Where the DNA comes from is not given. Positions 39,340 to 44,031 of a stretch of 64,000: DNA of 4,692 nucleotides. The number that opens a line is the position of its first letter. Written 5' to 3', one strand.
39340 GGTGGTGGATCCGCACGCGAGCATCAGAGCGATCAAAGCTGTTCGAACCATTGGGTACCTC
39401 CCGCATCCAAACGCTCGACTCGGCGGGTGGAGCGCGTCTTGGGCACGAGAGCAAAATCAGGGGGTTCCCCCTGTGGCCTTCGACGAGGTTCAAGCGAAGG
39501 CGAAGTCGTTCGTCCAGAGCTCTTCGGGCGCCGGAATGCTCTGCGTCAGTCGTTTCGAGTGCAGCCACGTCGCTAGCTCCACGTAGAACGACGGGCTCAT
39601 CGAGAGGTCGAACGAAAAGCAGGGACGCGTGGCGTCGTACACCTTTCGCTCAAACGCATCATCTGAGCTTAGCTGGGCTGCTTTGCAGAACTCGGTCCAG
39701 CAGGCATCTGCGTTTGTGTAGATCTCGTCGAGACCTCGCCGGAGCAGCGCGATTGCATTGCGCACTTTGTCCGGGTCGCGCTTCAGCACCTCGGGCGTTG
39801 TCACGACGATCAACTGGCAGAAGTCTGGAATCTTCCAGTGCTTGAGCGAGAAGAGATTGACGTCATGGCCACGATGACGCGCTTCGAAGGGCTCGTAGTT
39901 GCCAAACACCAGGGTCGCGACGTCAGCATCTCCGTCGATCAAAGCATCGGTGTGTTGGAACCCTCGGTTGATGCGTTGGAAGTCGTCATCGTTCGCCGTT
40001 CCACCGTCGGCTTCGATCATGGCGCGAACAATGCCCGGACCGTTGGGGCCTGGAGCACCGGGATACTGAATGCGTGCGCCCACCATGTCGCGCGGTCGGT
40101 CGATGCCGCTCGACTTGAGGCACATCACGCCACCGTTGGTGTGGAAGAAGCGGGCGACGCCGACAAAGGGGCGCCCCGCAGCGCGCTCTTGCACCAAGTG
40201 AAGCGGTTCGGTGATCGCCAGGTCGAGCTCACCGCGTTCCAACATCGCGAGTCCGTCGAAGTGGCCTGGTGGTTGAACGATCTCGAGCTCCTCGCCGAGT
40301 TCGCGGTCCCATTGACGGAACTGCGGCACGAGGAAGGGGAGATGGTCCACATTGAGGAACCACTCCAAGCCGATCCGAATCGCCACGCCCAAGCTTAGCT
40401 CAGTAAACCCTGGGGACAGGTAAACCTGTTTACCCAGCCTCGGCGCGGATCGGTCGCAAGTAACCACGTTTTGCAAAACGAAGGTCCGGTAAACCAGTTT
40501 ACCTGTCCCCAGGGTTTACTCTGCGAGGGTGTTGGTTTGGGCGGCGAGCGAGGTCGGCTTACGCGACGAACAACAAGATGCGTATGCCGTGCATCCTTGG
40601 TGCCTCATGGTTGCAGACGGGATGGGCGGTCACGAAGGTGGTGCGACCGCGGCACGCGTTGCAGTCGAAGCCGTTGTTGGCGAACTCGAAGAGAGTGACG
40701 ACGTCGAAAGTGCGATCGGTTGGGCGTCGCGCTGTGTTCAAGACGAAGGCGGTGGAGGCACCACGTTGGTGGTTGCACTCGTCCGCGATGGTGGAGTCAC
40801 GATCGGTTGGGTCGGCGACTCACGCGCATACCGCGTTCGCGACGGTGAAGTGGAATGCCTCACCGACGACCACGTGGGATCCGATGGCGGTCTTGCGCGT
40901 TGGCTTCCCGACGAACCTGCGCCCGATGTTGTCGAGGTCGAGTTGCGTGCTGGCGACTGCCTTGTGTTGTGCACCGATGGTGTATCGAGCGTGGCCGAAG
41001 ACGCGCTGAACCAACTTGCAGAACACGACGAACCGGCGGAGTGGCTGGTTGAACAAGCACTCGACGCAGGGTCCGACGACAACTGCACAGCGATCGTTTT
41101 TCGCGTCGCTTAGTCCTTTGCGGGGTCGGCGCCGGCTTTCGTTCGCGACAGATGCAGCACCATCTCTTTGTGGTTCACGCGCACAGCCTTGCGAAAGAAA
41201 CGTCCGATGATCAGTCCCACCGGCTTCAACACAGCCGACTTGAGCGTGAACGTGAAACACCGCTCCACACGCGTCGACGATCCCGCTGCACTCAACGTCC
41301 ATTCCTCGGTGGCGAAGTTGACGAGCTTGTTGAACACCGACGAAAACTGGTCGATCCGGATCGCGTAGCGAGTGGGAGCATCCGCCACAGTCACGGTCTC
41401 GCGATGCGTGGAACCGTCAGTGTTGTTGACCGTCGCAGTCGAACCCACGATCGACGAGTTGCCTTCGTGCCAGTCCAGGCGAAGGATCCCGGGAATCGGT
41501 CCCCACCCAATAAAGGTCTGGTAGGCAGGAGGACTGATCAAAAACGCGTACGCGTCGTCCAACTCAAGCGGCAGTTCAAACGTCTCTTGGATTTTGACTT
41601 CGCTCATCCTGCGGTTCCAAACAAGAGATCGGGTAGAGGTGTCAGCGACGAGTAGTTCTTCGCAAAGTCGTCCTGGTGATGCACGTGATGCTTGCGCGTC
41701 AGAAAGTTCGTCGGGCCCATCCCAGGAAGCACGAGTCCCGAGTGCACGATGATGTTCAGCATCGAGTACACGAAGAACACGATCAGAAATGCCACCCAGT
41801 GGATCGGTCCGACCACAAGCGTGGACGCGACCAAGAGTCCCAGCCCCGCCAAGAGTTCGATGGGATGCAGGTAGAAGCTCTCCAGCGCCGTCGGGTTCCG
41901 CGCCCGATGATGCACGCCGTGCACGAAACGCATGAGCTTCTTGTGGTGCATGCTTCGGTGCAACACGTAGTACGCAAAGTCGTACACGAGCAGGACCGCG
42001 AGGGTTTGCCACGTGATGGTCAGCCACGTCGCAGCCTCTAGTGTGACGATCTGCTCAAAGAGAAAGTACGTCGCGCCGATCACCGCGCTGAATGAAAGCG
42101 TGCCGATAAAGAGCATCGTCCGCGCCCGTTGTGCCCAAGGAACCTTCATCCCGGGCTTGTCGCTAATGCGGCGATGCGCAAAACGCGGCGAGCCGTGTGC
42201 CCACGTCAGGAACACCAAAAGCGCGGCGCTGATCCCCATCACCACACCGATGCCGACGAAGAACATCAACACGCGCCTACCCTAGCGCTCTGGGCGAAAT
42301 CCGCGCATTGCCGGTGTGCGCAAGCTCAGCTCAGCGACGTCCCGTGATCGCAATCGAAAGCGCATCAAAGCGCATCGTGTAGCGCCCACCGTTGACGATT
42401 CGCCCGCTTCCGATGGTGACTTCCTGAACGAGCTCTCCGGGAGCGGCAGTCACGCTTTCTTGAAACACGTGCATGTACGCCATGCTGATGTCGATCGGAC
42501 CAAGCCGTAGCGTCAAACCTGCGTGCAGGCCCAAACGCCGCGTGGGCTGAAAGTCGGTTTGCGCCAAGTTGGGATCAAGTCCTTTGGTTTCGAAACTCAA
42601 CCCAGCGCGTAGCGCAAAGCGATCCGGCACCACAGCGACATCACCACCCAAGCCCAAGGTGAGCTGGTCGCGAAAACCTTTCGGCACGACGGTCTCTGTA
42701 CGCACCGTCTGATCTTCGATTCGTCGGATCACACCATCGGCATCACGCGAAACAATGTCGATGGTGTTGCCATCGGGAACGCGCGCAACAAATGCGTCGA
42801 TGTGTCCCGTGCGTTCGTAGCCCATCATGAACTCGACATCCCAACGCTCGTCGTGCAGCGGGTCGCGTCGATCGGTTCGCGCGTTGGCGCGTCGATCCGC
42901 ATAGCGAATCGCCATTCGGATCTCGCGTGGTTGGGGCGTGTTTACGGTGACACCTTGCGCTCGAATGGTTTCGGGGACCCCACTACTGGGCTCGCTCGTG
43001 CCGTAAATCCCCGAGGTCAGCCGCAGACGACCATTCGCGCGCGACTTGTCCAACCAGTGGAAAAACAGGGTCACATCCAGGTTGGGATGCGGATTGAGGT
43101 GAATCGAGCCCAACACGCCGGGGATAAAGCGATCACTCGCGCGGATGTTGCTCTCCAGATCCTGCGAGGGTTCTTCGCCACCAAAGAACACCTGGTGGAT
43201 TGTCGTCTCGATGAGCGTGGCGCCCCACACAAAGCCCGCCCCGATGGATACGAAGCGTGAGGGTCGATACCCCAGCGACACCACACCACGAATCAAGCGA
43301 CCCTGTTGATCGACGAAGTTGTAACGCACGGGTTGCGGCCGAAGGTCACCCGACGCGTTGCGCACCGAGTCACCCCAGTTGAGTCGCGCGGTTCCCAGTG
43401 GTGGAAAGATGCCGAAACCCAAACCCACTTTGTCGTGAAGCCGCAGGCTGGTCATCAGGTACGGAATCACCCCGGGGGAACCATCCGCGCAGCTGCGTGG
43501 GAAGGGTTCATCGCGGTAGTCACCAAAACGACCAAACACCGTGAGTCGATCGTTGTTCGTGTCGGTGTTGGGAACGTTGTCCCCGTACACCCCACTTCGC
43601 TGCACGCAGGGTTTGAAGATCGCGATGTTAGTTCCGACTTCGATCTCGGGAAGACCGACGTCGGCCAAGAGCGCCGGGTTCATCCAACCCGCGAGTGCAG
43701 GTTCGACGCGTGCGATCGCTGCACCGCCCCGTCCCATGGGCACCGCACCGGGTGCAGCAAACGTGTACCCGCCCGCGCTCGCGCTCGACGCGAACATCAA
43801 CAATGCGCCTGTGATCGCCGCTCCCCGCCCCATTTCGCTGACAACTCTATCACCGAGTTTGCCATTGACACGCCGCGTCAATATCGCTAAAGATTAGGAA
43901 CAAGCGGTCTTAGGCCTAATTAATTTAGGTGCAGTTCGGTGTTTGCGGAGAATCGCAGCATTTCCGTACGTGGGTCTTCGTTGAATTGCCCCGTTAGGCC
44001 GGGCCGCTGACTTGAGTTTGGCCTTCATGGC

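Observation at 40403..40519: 117-bp nested palindromic element in the NMT1-like/PP2C divergent promoter region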

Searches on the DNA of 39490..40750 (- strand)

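Call 40: search_rna_families(sources=[L016, L017, L019, L020, L021, L022], threshold=gathering)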
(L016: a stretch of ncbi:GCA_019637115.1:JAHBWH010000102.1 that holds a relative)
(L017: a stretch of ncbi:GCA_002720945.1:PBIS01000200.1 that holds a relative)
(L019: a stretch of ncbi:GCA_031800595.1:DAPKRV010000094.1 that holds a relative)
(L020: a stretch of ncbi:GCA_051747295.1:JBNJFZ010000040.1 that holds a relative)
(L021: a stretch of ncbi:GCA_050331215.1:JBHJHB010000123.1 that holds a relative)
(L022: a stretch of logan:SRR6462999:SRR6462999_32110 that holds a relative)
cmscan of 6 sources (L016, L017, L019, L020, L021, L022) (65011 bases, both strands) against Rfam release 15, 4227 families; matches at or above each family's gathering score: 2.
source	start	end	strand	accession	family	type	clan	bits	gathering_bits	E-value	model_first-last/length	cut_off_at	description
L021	5827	5919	+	RF00059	TPP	Cis-reg; riboswitch;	-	68.3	54.3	2.7e-11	1-105/105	no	TPP riboswitch aptamer (THI element)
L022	3026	3118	+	RF00059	TPP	Cis-reg; riboswitch;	-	68.3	54.3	2.7e-11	1-105/105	no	TPP riboswitch aptamer (THI element)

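Call 41: search_rna_families(source=window, start=40200, end=40750, threshold=evalue, max_evalue=10)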
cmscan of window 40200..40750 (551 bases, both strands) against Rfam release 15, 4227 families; matches with E-value up to 10: 3.
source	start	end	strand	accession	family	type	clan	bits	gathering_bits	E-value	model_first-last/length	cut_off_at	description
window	40400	40520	-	RF04118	MIR9481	Gene; miRNA;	-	34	130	2.1e-05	1-135/135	no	MIR9481 microRNA precursor family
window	40252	40367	+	RF01881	Xist_exon4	Gene; lncRNA;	-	18.4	100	0.12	1-126/126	no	X-chromosome inactivation gene exon 4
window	40406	40516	-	RF02566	Ms1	Gene; sRNA;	-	10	162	3.2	66-256/304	no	Mycobacterium smegmatis small RNA 1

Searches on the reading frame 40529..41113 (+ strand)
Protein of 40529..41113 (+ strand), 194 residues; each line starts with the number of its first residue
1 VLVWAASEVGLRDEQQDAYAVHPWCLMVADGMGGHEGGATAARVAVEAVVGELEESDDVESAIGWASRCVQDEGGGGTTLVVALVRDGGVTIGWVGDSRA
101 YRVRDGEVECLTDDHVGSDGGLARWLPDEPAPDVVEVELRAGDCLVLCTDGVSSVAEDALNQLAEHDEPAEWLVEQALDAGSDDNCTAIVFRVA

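Call 11: search_protein_families(library=pfam, proteins=[window:40529-41113:+])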
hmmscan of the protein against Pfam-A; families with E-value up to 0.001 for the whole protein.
window:40529-41113:+ (194 aa): 3 families
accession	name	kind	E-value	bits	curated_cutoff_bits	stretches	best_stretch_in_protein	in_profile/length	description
PF13672.11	PP2C_2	-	3.7e-16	59.7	24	1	15-171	12-186/209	Protein phosphatase 2C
PF07228.17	SpoIIE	-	7.5e-07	29.7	25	1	24-163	5-143/192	Stage II sporulation protein E (SpoIIE)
PF00481.26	PP2C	-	2.9e-06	27.6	20.3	1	75-119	99-144/255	Protein phosphatase 2C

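Call 32: search_protein_families(library=ncbifam, proteins=[window:40529-41113:+], max_evalue=0.01)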
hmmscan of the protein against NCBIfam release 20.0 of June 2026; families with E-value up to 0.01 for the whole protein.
window:40529-41113:+ (194 aa): 2 families
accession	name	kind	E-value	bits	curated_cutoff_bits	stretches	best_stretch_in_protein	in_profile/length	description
NF033484.1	Stp1_PP2C_phos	equivalog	5.5e-29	101.3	230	2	11-115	7-129/232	Stp1/IreP family PP2C-type Ser/Thr phosphatase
NF011149.0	PRK14559.1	equivalog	4e-11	42.4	374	1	26-115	414-521/642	serine/threonine phosphatase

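Call 64: find_encoding_contigs(protein=window:40529-41113:+, flank=10000, max_places=3)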
Protein window:40529-41113:+ (194 aa): no gene with exactly this product is on record in the collection.

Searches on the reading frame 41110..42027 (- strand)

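Call 11: search_protein_families(library=pfam, proteins=[window:41110-42027:-])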
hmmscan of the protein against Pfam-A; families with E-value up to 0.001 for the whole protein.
window:41110-42027:- (305 aa): 1 family
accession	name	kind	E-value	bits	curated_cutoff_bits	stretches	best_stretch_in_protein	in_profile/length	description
PF10604.15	Polyketide_cyc2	-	1.2e-10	42.3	27.4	1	144-283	2-131/142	Polyketide cyclase / dehydrase and lipid transport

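Call 32: search_protein_families(library=ncbifam, proteins=[window:41110-42027:-], max_evalue=0.01)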
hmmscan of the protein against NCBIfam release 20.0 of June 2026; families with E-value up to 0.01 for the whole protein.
window:41110-42027:- (305 aa): 0 families

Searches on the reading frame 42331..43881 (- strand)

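Call 11: search_protein_families(library=pfam, proteins=[window:42331-43881:-])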
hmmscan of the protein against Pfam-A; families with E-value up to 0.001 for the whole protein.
window:42331-43881:- (516 aa): 1 family
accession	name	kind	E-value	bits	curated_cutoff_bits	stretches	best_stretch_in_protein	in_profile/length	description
PF03349.22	Toluene_X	-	7.3e-07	28.4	29.7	0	28-165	2-119/421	Outer membrane protein transport protein (OMPP1/FadL/TodX)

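Call 32: search_protein_families(library=ncbifam, proteins=[window:42331-43881:-], max_evalue=0.01)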
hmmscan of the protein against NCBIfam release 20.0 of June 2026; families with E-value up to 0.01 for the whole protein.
window:42331-43881:- (516 aa): 0 families
